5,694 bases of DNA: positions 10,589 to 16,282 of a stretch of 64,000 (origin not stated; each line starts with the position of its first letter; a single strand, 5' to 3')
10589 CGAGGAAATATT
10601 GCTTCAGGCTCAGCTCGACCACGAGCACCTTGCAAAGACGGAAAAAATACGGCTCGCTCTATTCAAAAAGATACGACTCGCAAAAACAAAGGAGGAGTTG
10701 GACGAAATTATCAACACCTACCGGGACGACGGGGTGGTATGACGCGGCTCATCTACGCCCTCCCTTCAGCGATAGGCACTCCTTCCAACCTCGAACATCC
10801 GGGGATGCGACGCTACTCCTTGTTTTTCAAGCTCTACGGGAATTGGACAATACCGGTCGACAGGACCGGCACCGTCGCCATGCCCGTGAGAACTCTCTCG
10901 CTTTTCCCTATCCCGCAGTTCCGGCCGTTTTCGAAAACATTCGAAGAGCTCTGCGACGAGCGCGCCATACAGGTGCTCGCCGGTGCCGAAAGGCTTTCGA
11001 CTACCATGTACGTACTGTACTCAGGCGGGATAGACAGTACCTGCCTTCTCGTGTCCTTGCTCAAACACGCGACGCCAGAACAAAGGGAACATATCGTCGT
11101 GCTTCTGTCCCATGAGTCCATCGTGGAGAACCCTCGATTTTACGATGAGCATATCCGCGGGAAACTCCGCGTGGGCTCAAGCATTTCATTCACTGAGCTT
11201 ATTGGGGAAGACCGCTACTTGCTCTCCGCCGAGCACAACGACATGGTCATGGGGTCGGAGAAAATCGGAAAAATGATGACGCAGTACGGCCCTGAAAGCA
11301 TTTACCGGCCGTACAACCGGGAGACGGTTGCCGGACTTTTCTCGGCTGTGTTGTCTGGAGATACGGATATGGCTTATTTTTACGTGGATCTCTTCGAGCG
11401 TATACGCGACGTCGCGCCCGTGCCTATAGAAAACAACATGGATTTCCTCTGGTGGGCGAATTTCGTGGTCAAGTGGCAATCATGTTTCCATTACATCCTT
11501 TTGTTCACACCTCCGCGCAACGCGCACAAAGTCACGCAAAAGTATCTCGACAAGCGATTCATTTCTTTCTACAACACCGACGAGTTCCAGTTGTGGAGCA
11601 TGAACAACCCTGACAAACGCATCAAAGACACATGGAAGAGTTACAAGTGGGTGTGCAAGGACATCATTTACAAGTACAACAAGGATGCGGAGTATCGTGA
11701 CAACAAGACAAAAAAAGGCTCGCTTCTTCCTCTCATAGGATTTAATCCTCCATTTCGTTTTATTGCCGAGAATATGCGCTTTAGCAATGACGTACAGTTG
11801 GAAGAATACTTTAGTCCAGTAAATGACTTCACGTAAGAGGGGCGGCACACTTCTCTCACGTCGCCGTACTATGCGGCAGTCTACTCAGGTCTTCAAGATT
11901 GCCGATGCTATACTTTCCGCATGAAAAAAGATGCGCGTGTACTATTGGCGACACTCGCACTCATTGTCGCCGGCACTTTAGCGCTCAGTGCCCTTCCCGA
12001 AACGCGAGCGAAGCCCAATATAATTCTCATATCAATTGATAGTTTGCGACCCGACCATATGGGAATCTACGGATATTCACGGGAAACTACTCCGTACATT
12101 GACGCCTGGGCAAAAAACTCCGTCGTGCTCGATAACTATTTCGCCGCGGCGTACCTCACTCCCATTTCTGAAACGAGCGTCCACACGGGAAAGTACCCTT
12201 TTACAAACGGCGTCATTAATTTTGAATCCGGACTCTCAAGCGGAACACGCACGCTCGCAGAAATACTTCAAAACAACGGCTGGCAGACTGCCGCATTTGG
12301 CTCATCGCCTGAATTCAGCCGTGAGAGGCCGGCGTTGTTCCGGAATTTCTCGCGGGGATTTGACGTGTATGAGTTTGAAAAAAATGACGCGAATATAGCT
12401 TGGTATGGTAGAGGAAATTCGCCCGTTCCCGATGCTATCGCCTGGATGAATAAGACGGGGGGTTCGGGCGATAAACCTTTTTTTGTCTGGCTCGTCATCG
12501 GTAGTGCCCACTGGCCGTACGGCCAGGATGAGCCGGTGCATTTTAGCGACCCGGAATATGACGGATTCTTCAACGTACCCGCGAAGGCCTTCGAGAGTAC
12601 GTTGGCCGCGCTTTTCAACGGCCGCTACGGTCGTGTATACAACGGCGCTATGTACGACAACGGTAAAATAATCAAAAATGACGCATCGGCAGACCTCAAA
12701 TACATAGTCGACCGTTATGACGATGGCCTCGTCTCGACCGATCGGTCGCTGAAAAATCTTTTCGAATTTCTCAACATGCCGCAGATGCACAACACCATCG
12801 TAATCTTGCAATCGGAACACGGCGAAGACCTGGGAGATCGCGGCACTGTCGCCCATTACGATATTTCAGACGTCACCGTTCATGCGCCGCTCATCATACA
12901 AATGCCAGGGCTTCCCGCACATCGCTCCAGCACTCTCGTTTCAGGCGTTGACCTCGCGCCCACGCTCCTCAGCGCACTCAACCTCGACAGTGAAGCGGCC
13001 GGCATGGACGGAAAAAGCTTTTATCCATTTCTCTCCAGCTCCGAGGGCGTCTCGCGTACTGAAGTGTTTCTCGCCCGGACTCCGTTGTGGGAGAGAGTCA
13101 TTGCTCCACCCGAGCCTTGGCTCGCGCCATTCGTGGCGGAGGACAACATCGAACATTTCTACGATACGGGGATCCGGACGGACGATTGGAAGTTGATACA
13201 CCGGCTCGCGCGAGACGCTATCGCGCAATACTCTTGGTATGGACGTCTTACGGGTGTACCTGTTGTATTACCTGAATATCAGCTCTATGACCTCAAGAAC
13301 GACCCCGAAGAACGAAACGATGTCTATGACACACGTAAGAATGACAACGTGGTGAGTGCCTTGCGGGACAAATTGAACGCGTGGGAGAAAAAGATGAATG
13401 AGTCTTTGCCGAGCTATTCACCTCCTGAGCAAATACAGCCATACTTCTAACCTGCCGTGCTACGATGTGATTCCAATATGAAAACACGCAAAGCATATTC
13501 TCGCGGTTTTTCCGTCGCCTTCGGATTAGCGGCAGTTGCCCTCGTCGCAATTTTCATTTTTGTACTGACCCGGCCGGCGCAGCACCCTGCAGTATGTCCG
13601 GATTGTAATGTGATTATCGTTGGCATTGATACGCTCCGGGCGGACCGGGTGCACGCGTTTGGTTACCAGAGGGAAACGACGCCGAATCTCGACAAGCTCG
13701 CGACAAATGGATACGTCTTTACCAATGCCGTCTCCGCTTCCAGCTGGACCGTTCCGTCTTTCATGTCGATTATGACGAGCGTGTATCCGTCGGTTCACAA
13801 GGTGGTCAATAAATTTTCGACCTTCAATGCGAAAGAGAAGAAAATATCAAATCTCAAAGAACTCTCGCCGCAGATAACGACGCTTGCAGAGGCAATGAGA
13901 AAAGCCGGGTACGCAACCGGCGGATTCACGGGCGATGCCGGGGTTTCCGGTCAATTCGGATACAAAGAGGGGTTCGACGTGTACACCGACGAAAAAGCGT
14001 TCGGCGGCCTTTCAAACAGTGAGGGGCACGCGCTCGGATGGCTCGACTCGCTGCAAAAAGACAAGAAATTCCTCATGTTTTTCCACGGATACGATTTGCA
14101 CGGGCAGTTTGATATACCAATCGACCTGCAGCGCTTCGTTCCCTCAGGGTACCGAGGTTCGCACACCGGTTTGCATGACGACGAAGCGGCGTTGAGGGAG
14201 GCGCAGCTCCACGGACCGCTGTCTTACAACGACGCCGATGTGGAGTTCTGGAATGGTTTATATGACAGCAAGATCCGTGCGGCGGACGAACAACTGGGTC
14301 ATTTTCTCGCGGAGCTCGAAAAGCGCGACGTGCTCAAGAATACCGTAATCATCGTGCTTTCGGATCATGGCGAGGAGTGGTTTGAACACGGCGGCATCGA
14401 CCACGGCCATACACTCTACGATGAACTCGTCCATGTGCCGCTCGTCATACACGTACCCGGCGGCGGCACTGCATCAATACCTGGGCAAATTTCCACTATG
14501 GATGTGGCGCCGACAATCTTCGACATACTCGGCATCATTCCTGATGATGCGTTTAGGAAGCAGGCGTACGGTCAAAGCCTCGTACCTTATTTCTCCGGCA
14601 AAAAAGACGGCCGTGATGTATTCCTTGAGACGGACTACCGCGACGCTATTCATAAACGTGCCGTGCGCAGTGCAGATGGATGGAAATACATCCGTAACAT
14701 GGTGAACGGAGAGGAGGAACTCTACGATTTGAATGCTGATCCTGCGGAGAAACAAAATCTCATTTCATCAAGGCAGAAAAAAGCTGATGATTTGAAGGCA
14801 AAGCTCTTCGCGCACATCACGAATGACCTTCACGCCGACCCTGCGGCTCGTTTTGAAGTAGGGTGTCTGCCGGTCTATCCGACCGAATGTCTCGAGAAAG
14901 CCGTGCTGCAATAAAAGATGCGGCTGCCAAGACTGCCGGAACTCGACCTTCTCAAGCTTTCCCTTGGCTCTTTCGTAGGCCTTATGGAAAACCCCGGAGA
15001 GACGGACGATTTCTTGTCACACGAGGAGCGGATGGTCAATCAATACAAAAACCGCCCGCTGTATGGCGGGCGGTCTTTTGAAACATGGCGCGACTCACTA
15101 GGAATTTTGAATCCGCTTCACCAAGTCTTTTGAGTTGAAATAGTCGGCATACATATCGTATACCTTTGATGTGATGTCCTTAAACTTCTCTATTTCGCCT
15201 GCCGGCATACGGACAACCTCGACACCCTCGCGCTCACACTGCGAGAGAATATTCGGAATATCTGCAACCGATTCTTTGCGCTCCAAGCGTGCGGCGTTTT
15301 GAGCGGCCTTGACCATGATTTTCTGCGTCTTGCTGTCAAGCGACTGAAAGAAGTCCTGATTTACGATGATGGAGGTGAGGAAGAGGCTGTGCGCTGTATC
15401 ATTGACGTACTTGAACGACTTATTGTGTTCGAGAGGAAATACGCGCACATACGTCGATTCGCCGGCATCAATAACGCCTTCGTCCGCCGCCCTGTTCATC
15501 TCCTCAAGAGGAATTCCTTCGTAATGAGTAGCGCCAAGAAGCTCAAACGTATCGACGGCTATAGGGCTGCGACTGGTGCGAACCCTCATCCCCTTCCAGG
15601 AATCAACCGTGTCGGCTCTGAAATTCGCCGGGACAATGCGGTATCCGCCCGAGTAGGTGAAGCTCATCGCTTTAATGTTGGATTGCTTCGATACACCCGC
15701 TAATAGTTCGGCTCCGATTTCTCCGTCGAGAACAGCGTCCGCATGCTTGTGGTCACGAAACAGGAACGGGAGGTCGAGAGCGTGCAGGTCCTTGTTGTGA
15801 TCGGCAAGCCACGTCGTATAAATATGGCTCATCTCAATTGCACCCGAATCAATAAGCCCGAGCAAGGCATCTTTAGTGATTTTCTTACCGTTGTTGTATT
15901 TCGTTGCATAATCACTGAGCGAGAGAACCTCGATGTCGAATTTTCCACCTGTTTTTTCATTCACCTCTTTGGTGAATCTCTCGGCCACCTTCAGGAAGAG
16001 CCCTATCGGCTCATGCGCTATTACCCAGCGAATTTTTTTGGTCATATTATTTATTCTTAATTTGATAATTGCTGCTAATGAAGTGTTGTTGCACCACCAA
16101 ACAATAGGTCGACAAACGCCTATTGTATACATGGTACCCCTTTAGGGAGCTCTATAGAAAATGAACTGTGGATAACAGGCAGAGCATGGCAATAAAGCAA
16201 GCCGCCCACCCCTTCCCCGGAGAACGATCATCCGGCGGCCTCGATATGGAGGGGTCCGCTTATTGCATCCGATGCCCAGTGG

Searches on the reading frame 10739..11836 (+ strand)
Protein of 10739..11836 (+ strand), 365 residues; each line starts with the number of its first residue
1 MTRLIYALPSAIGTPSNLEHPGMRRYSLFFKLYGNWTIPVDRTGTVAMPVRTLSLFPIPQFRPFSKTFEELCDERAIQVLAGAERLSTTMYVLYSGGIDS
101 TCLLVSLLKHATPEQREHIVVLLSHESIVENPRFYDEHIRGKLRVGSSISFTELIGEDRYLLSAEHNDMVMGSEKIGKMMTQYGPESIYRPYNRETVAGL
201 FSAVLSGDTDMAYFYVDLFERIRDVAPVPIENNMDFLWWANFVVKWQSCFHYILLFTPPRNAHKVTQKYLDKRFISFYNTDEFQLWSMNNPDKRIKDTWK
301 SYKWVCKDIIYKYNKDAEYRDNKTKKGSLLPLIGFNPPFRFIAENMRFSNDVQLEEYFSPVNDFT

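Call 3: search_protein_families(library=pfam, proteins=[window:10739-11836:+], max_evalue=0.1)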
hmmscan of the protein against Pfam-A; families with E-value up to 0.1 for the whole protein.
window:10739-11836:+ (365 aa): 1 family
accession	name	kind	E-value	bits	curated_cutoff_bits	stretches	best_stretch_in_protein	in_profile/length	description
PF01171.26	ATP_bind_3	-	0.0055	16.9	27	1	92-126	4-38/182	PP-loop family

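Call 4: search_protein_families(library=ncbifam, proteins=[window:10739-11836:+], max_evalue=0.1)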
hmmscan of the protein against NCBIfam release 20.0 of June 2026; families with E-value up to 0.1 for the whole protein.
window:10739-11836:+ (365 aa): 1 family
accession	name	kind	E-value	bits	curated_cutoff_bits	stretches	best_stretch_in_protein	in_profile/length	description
TIGR02432.1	lysidine_TilS_N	equivalog_domain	0.0086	16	93.6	1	92-126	4-38/189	tRNA lysidine(34) synthetase TilS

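Call 42: search_solved_structures(query=A3, max_evalue=1)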
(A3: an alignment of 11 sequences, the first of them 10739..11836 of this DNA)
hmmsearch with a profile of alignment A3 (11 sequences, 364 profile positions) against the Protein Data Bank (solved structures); distinct sequences matched with E-value up to 1: 5.
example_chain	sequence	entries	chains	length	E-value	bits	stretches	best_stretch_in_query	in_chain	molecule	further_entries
1vb5_A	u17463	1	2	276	0.25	13.6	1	37-178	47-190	translation initiation factor eIF-2B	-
3wva_A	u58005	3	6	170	0.41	12.9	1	124-181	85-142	UPF0254 protein MJ1251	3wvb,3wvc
6b2o_A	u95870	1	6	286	0.54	12.5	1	88-109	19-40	ATP-utilizing enzyme of the PP-loopsuperfamily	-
5udq_A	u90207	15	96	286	0.55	12.5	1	88-109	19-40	Lactate racemization operon protein LarE | ATP-utilizing enzyme of the PP-loopsuperfamily | Pyridinium-3,5-biscarboxylic acid mononucleotide sulfurtransferase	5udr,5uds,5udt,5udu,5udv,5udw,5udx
5utg_A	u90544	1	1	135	0.56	12.4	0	243-276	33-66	Egg-lysin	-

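Call 88: search_protein_families(library=padloc, proteins=[window:10739-11836:+], max_evalue=0.001)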
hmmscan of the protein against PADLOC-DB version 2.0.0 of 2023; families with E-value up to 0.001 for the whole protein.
window:10739-11836:+ (365 aa): 0 families

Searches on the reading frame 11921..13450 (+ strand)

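Call 63: search_protein_families(library=pfam, proteins=[window:11921-13450:+], max_evalue=0.01)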
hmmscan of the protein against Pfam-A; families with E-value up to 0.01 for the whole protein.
window:11921-13450:+ (509 aa): 4 families
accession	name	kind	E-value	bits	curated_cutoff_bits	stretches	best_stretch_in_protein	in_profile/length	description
PF00884.28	Sulfatase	-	2.6e-37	129.2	25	1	32-354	1-300/301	Sulfatase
PF16347.10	SGSH_C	-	8.1e-14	52.5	29.3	2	452-490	115-153/154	N-sulphoglucosamine sulphohydrolase, C-terminal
PF01663.27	Phosphodiest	-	6e-06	26.5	23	1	35-102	2-66/342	Type I phosphodiesterase / nucleotide pyrophosphatase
PF14707.11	Sulfatase_C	-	0.0079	17.2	30.9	0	454-497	57-101/127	C-terminal region of aryl-sulfatase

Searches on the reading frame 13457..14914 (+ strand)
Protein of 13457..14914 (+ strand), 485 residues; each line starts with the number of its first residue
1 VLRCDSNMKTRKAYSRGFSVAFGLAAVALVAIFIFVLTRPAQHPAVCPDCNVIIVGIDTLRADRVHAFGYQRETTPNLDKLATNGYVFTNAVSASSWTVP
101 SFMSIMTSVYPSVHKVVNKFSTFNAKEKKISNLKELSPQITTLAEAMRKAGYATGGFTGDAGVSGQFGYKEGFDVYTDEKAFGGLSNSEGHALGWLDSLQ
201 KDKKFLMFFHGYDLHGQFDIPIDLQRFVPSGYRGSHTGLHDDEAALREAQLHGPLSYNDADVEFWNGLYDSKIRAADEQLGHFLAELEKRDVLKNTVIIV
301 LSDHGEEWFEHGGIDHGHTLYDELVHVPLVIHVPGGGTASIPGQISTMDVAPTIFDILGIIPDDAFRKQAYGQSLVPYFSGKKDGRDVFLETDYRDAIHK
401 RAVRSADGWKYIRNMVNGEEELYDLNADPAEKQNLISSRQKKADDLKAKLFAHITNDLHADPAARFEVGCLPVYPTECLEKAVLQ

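Call 63: search_protein_families(library=pfam, proteins=[window:13457-14914:+], max_evalue=0.01)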
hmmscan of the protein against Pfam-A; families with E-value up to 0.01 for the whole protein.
window:13457-14914:+ (485 aa): 4 families
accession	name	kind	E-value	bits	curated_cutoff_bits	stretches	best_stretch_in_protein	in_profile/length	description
PF00884.28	Sulfatase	-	8.6e-42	143.9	25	1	51-360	2-301/301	Sulfatase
PF01663.27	Phosphodiest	-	4.8e-16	59.7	23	2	52-121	1-67/342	Type I phosphodiesterase / nucleotide pyrophosphatase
PF16347.10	SGSH_C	-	1.1e-10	42.3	29.3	1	310-451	2-145/154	N-sulphoglucosamine sulphohydrolase, C-terminal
PF02995.22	DUF229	-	1.4e-06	27.8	25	1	273-309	310-346/496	Protein of unknown function (DUF229)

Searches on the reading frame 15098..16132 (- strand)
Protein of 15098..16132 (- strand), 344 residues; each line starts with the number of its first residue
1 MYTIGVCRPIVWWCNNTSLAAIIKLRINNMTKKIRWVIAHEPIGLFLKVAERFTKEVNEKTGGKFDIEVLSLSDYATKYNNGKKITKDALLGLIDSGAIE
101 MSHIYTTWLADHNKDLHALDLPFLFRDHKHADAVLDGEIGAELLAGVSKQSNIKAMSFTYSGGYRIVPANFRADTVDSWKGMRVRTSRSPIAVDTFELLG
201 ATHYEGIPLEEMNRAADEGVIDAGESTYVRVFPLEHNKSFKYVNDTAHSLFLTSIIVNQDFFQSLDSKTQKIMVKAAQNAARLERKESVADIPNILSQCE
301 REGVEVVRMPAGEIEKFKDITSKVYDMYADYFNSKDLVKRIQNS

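Call 63: search_protein_families(library=pfam, proteins=[window:15098-16132:-], max_evalue=0.01)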
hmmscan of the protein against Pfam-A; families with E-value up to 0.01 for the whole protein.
window:15098-16132:- (344 aa): 1 family
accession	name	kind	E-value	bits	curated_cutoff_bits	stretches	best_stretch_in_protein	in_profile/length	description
PF03480.18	DctP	-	6.4e-45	154.1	23.4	1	48-328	13-283/286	Bacterial extracellular solute-binding protein, family 7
